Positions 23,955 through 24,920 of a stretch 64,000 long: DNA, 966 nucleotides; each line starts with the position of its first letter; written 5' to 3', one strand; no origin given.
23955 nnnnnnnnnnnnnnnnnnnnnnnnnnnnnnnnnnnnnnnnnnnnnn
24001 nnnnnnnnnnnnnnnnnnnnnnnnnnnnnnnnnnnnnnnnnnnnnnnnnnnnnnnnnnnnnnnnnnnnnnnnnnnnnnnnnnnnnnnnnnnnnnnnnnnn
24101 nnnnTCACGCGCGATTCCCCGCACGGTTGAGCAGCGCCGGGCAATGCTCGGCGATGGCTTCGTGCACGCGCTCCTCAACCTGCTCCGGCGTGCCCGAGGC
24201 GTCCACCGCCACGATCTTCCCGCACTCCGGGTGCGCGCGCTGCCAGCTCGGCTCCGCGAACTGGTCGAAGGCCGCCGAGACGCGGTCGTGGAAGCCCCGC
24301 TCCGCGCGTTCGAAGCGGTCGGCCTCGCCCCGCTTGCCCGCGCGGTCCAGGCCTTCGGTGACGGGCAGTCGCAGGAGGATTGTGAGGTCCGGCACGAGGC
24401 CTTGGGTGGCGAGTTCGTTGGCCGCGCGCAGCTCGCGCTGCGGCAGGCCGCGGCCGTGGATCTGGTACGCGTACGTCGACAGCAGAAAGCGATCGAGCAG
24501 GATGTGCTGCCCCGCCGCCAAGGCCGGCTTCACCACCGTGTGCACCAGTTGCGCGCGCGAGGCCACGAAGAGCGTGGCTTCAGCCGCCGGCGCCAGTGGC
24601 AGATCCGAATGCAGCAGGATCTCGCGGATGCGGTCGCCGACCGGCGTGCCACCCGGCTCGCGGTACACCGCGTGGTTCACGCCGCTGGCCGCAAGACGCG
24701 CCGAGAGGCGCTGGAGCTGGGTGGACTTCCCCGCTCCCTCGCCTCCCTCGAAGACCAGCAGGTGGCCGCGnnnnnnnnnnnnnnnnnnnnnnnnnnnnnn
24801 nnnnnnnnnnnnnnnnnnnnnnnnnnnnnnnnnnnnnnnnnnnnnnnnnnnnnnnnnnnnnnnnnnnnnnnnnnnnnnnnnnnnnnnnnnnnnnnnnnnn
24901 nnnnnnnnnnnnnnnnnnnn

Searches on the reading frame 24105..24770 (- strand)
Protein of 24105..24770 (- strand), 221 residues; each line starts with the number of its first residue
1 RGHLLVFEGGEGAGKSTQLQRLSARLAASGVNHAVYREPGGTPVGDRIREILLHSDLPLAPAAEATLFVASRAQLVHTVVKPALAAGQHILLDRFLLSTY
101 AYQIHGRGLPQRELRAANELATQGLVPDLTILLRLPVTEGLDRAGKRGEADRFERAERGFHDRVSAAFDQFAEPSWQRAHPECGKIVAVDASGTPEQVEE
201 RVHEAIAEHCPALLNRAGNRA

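Call 87: list_cluster_members(proteins=[window:24105-24770:-, P0104, P0001, window:24784-25134:-])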
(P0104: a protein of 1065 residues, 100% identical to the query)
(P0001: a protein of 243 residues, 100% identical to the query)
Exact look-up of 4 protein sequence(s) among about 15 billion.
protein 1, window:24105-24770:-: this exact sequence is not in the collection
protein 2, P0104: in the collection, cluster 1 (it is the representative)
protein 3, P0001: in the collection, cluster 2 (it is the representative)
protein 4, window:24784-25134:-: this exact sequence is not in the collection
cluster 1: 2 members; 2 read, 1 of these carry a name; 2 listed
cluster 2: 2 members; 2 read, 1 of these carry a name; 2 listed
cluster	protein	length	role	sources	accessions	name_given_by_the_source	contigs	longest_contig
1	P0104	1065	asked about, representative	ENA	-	-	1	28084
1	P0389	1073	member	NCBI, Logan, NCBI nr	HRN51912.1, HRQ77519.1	MAG TPA: DEAD/DEAH box helicase [Gemmatimonadaceae bacterium] | DEAD/DEAH box helicase [Gemmatimonadaceae bacterium]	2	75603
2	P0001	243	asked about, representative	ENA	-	-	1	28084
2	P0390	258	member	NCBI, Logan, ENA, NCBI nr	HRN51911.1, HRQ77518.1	MAG TPA: hypothetical protein PK788_00280 [Gemmatimonadaceae bacterium] | hypothetical protein [Gemmatimonadaceae bacterium]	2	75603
